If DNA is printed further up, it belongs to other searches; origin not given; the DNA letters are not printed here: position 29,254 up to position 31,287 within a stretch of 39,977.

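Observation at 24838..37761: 13-kb head-to-tail array of seven modular paralogues with conserved ends and diverged beta-helix-like cores: candidate recombination-driven variable surface/secreted-protein system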

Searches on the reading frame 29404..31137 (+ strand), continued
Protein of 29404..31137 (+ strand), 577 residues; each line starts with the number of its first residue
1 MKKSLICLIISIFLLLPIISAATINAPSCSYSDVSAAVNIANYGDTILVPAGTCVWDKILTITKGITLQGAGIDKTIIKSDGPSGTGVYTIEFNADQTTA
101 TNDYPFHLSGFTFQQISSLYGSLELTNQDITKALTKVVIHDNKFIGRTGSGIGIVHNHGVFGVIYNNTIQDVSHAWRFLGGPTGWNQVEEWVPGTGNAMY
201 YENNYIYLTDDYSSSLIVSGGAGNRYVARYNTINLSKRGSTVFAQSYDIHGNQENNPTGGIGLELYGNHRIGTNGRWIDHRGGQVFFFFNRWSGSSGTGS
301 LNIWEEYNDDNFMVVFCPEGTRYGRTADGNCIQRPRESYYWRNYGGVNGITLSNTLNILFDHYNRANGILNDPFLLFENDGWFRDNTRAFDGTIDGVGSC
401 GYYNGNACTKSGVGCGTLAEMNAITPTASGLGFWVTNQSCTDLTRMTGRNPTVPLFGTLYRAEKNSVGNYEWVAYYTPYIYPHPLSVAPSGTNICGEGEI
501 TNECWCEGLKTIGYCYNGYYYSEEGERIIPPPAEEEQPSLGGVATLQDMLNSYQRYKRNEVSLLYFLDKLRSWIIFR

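Call 78: find_encoding_contigs(protein=P0006, flank=8000, max_places=2)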
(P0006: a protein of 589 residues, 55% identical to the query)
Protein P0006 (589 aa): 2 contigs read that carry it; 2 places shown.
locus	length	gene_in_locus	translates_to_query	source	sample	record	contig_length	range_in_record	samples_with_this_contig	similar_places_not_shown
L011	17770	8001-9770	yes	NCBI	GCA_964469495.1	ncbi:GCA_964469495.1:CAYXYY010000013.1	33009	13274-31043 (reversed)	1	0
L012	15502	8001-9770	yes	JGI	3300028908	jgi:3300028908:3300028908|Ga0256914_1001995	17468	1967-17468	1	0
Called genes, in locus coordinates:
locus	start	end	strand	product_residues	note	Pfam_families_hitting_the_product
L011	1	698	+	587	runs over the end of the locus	PF13431:TPR_17 (faint), PF00515:TPR_1 (faint), PF07719:TPR_2 (faint), PF13181:TPR_8 (faint), PF13424:TPR_12 (faint), PF13428:TPR_14 (faint), PF23914:TPR_CcmH_CycH (weak), PF14559:TPR_19 (weak), +1 more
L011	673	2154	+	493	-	PF04055:Radical_SAM, PF06968:BATS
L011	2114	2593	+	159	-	-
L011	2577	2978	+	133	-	-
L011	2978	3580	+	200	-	-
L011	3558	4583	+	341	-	-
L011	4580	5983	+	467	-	PF05137:PilN (faint)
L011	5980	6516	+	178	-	-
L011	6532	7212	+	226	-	PF20582:UPF0758_N, PF04002:RadC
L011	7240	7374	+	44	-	PF00079:Serpin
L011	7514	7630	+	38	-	-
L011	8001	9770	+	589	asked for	PF00404:Dockerin_1 (weak)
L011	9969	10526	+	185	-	PF01558:POR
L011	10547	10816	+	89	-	PF13183:Fer4_8 (faint), PF13534:Fer4_17 (faint), PF12797:Fer4_2 (faint), PF13237:Fer4_10 (weak), PF14697:Fer4_21, PF12838:Fer4_7, PF13187:Fer4_9 (weak), PF00037:Fer4 (weak), +3 more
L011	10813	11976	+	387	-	PF01855:POR_N, PF02780:Transketolase_C, PF17147:PFOR_II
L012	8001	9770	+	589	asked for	PF00404:Dockerin_1 (weak)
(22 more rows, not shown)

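Call 80: find_related_loci(query=A2, collection=viral_contigs, flank=5000)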
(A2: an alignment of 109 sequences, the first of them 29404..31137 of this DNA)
Query A2 (577 aa) in viral_contigs; peptide patterns used: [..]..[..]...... (x = any residue, [..] = any of these).
211 stretches matched a pattern; 121 encode a relative of the query (tblastn E <= 1e-3); the best 80 are kept; 80 distinct loci.
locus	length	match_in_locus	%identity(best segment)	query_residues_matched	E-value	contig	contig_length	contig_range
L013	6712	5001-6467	41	26-510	3e-93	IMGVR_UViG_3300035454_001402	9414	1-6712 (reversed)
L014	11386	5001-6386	34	1-485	1e-54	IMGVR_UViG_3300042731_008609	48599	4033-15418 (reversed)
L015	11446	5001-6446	33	1-485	3e-50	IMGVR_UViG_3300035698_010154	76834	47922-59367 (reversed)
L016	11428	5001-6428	31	1-485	1e-48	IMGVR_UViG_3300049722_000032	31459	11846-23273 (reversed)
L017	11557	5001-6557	32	1-485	2e-45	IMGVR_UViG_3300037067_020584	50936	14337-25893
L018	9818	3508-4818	34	27-485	4e-43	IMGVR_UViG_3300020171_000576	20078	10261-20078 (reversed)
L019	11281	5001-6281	32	34-492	3e-41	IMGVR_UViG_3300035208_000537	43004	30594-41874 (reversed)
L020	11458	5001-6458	29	1-494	8e-37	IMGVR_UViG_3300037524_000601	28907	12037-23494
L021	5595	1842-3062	30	26-491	2e-33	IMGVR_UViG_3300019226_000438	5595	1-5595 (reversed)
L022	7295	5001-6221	30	26-491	3e-33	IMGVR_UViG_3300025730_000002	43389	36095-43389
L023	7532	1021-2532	29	1-485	3e-32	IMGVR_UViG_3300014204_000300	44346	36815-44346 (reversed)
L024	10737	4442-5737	29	1-499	3e-31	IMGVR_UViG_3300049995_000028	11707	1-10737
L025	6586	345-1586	29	18-487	3e-30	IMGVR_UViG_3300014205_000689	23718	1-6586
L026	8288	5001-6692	27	1-545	9e-30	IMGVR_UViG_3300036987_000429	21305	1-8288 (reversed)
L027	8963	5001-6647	28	1-488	6e-28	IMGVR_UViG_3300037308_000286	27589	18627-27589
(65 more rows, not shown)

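Call 81: fold_search(model_id=the predicted structure, library=viral)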
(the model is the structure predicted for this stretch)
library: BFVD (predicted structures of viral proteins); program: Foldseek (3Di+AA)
matches with E <= 10: 443; with E <= 0.001: 24
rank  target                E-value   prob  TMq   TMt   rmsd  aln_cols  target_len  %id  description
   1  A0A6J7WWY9            1.4e-05  1.00  0.29  0.28  16.9       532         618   14  Pectate lyase superfamily protein [uncultured Caudovirales phage]
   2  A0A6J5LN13            3.3e-05  1.00  0.35  0.37  13.1       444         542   14  Pectate lyase superfamily protein [uncultured Caudovirales phage]
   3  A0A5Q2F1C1            9.8e-05  1.00  0.28  0.22  22.9       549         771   13  Unclassified maturation protein [Klebsiella phage UPM 2146]
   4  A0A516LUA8            1.1e-04  1.00  0.21  0.14  15.0       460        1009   11  (no name in the UniProt tables at hand)
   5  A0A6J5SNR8            1.4e-04  1.00  0.31  0.30  16.6       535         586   13  Pectate lyase superfamily protein [uncultured Caudovirales phage]
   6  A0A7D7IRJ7            2.2e-04  1.00  0.27  0.32  10.6       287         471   12  (no name in the UniProt tables at hand)
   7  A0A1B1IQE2            2.3e-04  1.00  0.36  0.30  15.0       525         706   12  (no name in the UniProt tables at hand)
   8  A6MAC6                2.6e-04  1.00  0.25  0.12  14.6       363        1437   12  Gp061 [Lactococcus phage KSY1]
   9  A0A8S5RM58            2.9e-04  1.00  0.24  0.20  14.6       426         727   12  Pectate lyase [virus sp. ctxAI8]
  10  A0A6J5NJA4            3.0e-04  1.00  0.30  0.29  16.6       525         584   12  Pectate lyase superfamily protein [uncultured Caudovirales phage]
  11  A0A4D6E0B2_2          3.7e-04  1.00  0.22  0.13  13.8       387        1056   13  (no name in the UniProt tables at hand)
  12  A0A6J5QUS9            3.8e-04  1.00  0.31  0.26  19.3       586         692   12  Pectate lyase superfamily protein [uncultured Caudovirales phage]
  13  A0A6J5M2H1            5.3e-04  1.00  0.23  0.20  14.5       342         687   12  Bacteriophage T7 tail fibre protein [uncultured Caudovirales phage]
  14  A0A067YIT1            5.6e-04  0.96  0.23  0.24  16.8       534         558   12  Rhamnogalacturonase A/B/Epimerase-like pectate lyase domain-containing protein [Vibrio phage AS51]
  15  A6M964                5.6e-04  0.95  0.21  0.17  19.1       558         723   14  (no name in the UniProt tables at hand)
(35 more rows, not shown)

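Call 83: search_protein_families(library=phrogs, proteins=[L014:506-1432:+, L014:2066-3448:+, L014:8852-10045:+, L016:1517-2497:+, L016:9657-11081:+, L017:8527-9483:+, L017:10138-11556:+, L019:7170-7613:+, L014:5001-6581:+, window:29404-31137:+], max_evalue=0.001)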
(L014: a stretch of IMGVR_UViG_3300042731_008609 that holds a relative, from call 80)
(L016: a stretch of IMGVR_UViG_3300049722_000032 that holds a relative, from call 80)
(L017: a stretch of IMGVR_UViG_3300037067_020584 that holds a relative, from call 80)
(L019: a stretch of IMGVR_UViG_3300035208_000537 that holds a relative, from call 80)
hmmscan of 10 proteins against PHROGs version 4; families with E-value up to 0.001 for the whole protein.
L014:506-1432:+ (308 aa): 0 families

L014:2066-3448:+ (460 aa): 2 families
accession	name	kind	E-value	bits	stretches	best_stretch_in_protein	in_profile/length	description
phrog_212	-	head and packaging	8.7e-15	55.9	1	65-265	47-217/301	major head protein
phrog_752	-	head and packaging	1.2e-10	41.9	1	31-174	39-191/475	major head protein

L014:8852-10045:+ (397 aa): 0 families

L016:1517-2497:+ (326 aa): 1 family
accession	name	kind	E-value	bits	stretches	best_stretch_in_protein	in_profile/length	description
phrog_1005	-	head and packaging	3.2e-59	201.8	1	5-323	8-313/315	major head protein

L016:9657-11081:+ (474 aa): 5 families
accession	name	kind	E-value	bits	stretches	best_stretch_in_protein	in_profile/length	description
phrog_165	-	tail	1.7e-161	539.1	1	5-473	2-492/493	tail sheath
phrog_5292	-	tail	4.6e-25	89.2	1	6-132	2-126/129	tail sheath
phrog_11048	-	tail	3e-20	73.4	1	331-472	4-155/157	tail sheath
phrog_279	-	tail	5e-14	52.9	1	16-436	13-449/489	tail sheath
phrog_9609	-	unknown function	8.2e-06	27.1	1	438-467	10-39/53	-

L017:8527-9483:+ (318 aa): 1 family
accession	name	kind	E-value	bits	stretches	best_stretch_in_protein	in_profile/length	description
phrog_290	-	tail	1.4e-19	71.7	1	7-310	20-322/411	minor tail protein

L017:10138-11556:+ (473 aa): 1 family
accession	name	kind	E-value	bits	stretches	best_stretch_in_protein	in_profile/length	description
phrog_27166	-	tail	1.6e-06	27.6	1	66-247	65-260/751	tail length tape measure protein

L019:7170-7613:+ (147 aa): 7 families
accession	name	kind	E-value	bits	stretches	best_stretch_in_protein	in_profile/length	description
phrog_7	-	lysis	8.4e-19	68.2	1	3-122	558-668/873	endolysin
phrog_430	-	tail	5.4e-12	45.9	1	7-146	171-287/868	baseplate hub subunit and tail lysozyme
phrog_2083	-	head and packaging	2.2e-08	34.1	1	9-144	769-899/908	internal virion lysozyme motif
phrog_13211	-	tail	3.2e-06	26.4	1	23-138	770-877/887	baseplate hub subunit and tail lysozyme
phrog_33534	-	unknown function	4.3e-06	27.6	1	70-147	2-85/94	-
phrog_15410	-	unknown function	0.0002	21.5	1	16-141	186-308/311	-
phrog_33083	-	lysis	0.00075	19.3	1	5-34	9-38/456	endolysin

L014:5001-6581:+ (526 aa): 0 families

window:29404-31137:+ (577 aa): 0 families

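Call 88: find_encoding_contigs(protein=P0026, flank=10000, max_places=5)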
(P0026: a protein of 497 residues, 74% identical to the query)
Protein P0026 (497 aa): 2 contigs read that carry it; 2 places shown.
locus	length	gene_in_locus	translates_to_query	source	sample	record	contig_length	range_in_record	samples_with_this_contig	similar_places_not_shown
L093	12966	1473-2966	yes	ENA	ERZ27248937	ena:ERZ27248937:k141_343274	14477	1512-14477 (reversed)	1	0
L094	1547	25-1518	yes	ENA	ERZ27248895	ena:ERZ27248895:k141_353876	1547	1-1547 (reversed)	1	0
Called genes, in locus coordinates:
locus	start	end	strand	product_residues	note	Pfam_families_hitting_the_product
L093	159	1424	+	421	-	-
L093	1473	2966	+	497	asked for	-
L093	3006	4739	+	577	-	-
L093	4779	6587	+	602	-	-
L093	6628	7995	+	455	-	-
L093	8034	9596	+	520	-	-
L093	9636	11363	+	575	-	-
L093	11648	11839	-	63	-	-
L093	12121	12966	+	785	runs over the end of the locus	?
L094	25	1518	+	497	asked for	-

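Call 89: find_encoding_contigs(protein=P0017, flank=10000, max_places=5)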
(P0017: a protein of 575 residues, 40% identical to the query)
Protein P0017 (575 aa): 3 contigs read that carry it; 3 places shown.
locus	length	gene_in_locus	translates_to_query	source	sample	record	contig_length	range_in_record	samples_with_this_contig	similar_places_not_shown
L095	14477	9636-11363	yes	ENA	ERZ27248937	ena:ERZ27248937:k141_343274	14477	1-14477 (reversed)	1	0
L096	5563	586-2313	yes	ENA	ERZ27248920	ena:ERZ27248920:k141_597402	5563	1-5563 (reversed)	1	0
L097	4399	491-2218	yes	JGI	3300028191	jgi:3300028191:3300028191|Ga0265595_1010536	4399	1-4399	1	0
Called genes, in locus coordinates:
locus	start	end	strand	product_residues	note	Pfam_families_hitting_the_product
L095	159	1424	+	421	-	-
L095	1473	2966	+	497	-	-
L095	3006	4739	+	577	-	-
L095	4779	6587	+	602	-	-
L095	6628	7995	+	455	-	-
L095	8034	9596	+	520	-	-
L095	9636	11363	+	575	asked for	-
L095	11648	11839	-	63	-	-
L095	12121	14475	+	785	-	?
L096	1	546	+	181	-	?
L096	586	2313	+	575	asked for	-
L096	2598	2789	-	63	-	-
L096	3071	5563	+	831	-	?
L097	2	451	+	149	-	?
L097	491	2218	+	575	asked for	-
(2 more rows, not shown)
